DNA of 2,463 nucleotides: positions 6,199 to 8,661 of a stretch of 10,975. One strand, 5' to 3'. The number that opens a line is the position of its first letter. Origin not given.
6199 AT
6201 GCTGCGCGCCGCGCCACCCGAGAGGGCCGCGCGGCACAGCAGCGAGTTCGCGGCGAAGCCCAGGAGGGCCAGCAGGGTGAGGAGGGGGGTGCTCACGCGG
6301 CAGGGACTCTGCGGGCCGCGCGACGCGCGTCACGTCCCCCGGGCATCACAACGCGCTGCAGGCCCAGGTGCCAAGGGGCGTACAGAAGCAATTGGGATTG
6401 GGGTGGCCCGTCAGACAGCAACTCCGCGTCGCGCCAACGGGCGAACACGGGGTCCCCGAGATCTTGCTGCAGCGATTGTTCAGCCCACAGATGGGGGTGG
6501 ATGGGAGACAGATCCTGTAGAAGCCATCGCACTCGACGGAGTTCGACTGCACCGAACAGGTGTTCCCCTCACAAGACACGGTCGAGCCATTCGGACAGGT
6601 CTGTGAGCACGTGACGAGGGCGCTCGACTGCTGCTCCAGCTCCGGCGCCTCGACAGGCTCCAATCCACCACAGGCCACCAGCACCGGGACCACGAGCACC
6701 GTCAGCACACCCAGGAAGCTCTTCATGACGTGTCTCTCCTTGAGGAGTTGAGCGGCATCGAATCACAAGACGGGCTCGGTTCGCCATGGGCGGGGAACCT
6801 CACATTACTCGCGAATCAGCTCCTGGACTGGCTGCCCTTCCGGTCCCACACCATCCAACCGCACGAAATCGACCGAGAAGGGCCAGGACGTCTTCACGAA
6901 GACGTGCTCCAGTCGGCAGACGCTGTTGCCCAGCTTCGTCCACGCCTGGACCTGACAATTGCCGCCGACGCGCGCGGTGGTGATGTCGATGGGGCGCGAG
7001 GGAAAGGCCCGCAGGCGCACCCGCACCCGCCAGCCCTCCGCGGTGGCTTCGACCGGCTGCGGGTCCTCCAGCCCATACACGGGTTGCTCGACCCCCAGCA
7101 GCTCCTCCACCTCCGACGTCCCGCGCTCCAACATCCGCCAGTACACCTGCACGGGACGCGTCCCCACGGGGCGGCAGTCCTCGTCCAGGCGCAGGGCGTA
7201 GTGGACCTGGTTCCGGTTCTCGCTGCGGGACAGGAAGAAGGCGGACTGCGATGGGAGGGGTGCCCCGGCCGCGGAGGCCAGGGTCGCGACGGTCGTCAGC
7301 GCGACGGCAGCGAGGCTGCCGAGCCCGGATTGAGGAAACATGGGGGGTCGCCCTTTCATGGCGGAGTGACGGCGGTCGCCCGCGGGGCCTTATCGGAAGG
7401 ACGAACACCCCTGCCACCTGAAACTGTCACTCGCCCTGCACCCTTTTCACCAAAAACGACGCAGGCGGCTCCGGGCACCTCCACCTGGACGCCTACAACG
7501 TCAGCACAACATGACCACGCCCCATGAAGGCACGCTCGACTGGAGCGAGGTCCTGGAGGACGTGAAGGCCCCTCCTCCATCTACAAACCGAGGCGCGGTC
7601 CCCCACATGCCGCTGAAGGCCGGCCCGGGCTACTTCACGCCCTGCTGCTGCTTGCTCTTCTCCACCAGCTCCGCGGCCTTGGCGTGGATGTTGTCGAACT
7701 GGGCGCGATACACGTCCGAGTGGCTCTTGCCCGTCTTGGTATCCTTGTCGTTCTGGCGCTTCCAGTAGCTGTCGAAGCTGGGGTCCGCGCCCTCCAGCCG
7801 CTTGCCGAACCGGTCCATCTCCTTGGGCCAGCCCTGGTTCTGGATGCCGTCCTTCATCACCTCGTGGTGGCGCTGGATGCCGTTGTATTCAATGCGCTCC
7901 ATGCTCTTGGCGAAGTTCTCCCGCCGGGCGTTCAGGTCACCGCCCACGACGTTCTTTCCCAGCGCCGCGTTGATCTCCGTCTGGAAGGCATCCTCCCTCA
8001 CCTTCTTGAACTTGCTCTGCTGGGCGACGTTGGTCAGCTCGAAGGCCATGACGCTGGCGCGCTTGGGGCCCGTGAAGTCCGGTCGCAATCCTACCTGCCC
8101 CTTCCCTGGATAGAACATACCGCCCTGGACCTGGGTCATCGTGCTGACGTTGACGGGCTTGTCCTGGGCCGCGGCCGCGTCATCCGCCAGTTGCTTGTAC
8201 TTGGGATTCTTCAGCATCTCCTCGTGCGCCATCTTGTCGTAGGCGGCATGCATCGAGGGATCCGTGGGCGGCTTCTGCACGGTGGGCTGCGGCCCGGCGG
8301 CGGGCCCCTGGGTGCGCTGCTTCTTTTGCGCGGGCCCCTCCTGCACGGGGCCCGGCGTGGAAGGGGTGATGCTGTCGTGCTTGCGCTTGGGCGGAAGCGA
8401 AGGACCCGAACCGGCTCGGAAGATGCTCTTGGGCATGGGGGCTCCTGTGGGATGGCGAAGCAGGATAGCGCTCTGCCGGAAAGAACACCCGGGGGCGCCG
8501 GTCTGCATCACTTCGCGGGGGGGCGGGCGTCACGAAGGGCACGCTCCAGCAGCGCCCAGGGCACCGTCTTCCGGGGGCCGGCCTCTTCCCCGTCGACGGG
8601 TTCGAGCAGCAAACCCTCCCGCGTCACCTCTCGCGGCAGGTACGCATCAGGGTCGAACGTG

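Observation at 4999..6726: Two paralogous small Cys-rich lipoproteins with a shared C-terminal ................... module flank a broken transporter gene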

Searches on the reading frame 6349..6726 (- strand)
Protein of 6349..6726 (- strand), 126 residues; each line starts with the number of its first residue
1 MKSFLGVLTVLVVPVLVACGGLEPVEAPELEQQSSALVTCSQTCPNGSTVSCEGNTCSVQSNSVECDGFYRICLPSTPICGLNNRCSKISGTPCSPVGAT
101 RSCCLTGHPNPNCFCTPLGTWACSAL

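Call 3: search_protein_families(library=pfam, proteins=[window:6349-6726:-], max_evalue=1)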
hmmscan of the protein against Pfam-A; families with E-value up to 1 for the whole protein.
seq(126 aa): 0 families

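Call 4: search_protein_families(library=ncbifam, proteins=[window:6349-6726:-], max_evalue=1)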
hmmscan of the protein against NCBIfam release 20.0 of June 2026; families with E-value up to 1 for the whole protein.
seq(126 aa): 2 families
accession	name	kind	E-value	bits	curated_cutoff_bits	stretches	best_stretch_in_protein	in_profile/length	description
NF040528.1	SP_0198_lipo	equivalog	0.017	15.1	100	1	2-71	2-67/144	SP_0198 family lipoprotein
NF033431.1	cinnamycin_RiPP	subfamily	0.038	14.6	35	1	32-56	55-80/81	cinnamycin family lantibiotic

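Call 7: find_homologous_proteins(query=window:6349-6726:-, max_evalue=0.01)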
Query seq(126 aa) (126 aa): 10 proteins with E <= 0.01 among 18 candidates.
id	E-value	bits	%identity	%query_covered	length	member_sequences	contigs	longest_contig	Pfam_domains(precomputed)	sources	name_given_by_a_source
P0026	8.7e-72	257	91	100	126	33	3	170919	-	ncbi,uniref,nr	ncbi:hypothetical protein HI113_09300 [Corallococcus exiguus]|uniref:hypothetical protein n=1 Tax=Co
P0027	3.5e-68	246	89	100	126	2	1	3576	-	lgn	-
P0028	3.1e-64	233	85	100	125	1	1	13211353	-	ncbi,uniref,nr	ncbi:hypothetical protein JY651_21120 [Pyxidicoccus parkwayensis]|uniref:Lipoprotein n=1 Tax=Pyxidic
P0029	4.8e-52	193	70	87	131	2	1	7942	-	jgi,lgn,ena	-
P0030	2.3e-50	188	69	100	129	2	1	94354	-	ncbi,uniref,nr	ncbi:hypothetical protein LZ198_32780 [Myxococcus sp. K15C18031901]|uniref:hypothetical protein n=1 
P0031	1.3e-39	153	60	100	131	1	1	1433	-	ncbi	-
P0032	3.1e-38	149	90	63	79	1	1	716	-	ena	-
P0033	6.2e-33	132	56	98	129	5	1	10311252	-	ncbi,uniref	ncbi:hypothetical protein [Myxococcus stipitatus]|uniref:hypothetical protein n=1 Tax=Myxococcus sti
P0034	7.6e-29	118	55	98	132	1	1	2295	-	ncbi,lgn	ncbi:hypothetical protein ACLESD_49275 [Pyxidicoccus sp. 3LFB2]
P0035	1.1e-21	95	49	100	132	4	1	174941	-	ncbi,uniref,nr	ncbi:hypothetical protein LXT21_40295 [Myxococcus sp. K38C18041901]|uniref:hypothetical protein n=1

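Call 27: predict_structure(alignment_id=A2)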
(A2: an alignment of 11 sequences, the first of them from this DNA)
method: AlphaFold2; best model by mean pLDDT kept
length: 126 residues; sequences in the alignment: 11
mean_pLDDT: 63.5   pTM: 0.35
mean pLDDT of the five models: 63.5, 61.4, 58.3, 54.5, 53.0
residues with pLDDT >= 90: 13; 70-90: 46; 50-70: 19; < 50: 48
segments of 3 or more residues with pLDDT < 50: 1-34, 77-84, 108-110
pLDDT, mean of each block of 10 residues (from residue 1): 40 38 41 67 85 90 84 60 57 73 52 75 63
secondary structure, 60 per line:
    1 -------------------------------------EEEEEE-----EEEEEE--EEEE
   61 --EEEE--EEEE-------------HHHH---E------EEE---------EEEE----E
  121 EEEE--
elements in order: E38-43 E49-54 E57-60 E63-66 E69-72 H86-89 E100-102 E112-115 E120-124

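Call 35: find_encoding_contigs(protein=P0028, flank=6000, max_places=2)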
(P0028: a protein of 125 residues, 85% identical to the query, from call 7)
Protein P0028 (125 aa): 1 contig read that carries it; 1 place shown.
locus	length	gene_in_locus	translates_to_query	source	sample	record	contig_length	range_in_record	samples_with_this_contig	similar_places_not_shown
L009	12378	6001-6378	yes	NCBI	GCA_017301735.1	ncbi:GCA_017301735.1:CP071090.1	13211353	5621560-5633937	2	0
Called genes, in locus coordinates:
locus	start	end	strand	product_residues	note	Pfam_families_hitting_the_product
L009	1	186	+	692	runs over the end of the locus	-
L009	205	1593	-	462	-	PF00270:DEAD, PF00271:Helicase_C, PF03880:DbpA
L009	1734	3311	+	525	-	PF00805:Pentapeptide (faint)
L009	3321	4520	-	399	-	PF00027:cNMP_binding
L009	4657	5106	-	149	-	PF04237:YjbR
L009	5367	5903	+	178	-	PF16117:DUF4833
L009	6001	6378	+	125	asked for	-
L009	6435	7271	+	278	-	PF02311:AraC_binding, PF12833:HTH_18, PF00165:HTH_AraC (weak)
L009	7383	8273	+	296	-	PF00561:Abhydrolase_1 (faint), PF01674:Lipase_2, PF07819:PGAP1 (faint), PF12146:Hydrolase_4 (faint), PF02450:LCAT (weak)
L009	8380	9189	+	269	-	PF00753:Lactamase_B, PF13483:Lactamase_B_3, PF12706:Lactamase_B_2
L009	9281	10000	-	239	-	PF00440:TetR_N, PF13977:TetR_C_6, PF17940:TetR_C_31 (weak)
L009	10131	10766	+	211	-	-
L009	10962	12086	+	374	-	PF25973:BSH_CzcB (faint), PF25954:Beta-barrel_RND_2, PF25989:YknX_C (weak)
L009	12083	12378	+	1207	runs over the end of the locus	PF00873:ACR_tran, PF02355:SecD_SecF_C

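Call 36: find_encoding_contigs(protein=P0033, flank=6000, max_places=2)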
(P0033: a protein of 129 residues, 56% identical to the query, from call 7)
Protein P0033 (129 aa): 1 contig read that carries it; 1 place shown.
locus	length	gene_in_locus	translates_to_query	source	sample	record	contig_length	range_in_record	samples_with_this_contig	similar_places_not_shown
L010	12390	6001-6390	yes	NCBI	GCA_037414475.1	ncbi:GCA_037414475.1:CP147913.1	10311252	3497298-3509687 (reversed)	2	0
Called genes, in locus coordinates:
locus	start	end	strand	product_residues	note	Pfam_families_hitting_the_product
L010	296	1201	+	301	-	PF03547:Mem_trans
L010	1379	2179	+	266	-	PF14907:NTP_transf_5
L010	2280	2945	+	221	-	-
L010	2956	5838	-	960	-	PF20706:GT4-conflict, PF00534:Glycos_transf_1, PF13692:Glyco_trans_1_4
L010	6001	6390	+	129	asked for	-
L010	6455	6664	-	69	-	-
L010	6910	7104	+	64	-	-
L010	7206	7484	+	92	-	-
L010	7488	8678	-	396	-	-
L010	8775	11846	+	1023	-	PF13620:CarboxypepD_reg (faint), PF01835:MG2, PF10670:DUF4198 (faint)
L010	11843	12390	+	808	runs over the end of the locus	PF00207:A2M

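Call 65: search_protein_families(library=padloc, proteins=[window:6349-6726:-], max_evalue=0.1)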
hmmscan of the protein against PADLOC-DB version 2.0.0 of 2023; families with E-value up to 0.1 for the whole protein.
seq(126 aa): 0 families

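Call 66: search_solved_structures(query=A2, max_evalue=10, show_alignments=2)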
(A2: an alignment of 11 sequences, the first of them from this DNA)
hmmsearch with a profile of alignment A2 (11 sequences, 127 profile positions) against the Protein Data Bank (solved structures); distinct sequences matched with E-value up to 10: 4.
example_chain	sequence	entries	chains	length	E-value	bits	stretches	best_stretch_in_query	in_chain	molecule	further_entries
9h3g_BH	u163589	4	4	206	0.75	12.9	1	12-51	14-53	Large ribosomal subunit protein uL13y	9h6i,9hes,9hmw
2obv_A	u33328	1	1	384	1.2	12.3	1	28-88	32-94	S-adenosylmethionine synthetase isoform type-1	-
7e1v_O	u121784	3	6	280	1.3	12.2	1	10-57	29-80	Cytochrome bc1 complex cytochrome c subunit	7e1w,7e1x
8hcr_C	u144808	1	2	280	1.3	12.2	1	10-57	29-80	Cytochrome bc1 complex cytochrome c subunit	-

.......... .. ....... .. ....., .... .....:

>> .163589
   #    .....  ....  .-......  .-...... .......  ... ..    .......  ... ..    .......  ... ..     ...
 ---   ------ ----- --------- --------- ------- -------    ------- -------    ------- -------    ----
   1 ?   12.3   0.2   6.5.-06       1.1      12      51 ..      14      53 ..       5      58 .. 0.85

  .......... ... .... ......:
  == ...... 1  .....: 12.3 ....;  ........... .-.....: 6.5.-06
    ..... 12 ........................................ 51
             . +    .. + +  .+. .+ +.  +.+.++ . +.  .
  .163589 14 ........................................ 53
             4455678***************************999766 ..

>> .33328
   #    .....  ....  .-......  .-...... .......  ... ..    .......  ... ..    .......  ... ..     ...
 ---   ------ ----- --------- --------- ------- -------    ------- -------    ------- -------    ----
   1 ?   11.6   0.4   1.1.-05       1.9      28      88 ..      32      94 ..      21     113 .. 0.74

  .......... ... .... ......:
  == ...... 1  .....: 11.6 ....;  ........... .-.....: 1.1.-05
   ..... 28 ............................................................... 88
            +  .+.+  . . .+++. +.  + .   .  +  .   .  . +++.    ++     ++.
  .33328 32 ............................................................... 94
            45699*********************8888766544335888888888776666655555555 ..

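Call 67: search_protein_families(library=pfam, proteins=[P0033, P0034, P0035], max_evalue=1)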
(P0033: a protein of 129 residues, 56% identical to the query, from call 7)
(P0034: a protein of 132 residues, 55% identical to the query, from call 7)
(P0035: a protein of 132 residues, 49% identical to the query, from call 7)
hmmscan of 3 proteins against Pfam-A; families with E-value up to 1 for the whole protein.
P0033 (129 aa): 0 families

P0034 (132 aa): 1 family
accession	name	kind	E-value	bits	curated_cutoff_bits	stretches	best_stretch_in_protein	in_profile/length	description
PF05375.19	Pacifastin_I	-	0.044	14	27.9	1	115-126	15-26/40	Pacifastin inhibitor (LCMII)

P0035 (132 aa): 0 families

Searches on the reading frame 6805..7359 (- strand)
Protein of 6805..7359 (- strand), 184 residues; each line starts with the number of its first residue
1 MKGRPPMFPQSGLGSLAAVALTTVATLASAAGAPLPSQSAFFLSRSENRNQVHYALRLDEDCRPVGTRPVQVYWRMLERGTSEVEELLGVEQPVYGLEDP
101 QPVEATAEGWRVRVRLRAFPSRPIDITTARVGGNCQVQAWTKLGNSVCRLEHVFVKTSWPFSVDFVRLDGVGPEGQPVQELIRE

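Call 3: search_protein_families(library=pfam, proteins=[window:6805-7359:-], max_evalue=1)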
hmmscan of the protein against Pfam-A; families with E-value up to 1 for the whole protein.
window:6805-7359:- (184 aa): 2 families
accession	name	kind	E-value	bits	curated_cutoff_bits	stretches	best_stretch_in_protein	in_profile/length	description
PF16117.10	DUF4833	-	1.3e-27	97.1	23.1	1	41-180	1-137/138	Domain of unknown function (DUF4833)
PF00288.32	GHMP_kinases_N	-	0.035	14.8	22.3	1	9-43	28-62/87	GHMP kinases N terminal domain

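Call 4: search_protein_families(library=ncbifam, proteins=[window:6805-7359:-], max_evalue=1)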
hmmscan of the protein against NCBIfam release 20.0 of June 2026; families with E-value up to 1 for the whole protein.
window:6805-7359:- (184 aa): 1 family
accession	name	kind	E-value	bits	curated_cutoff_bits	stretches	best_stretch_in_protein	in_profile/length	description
TIGR00549.1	mevalon_kin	equivalog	0.13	11.7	163.05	1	9-44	91-126/276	mevalonate kinase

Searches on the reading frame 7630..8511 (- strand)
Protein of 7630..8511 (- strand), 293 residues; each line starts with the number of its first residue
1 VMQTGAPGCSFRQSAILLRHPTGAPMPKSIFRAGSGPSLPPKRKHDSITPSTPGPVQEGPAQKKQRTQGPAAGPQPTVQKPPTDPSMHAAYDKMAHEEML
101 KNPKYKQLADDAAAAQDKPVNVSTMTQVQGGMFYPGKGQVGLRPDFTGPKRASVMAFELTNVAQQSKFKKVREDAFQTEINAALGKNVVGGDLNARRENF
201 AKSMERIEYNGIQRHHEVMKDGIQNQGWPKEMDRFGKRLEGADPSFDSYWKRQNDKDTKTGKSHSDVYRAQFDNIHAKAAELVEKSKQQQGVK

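Call 3: search_protein_families(library=pfam, proteins=[window:7630-8511:-], max_evalue=1)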
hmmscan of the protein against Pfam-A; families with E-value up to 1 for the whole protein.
window:7630-8511:- (293 aa): 1 family
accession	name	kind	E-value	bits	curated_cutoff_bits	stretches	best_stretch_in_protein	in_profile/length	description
PF20573.4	DUF6782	-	0.015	15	27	1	74-168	14-107/241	Putative metallopeptidase family (DUF6782)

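Call 4: search_protein_families(library=ncbifam, proteins=[window:7630-8511:-], max_evalue=1)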
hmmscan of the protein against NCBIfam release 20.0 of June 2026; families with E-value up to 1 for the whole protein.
window:7630-8511:- (293 aa): 0 families

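Call 65: search_protein_families(library=padloc, proteins=[window:7630-8511:-], max_evalue=0.1)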
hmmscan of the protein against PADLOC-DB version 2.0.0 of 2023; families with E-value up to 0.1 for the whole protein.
window:7630-8511:- (293 aa): 0 families
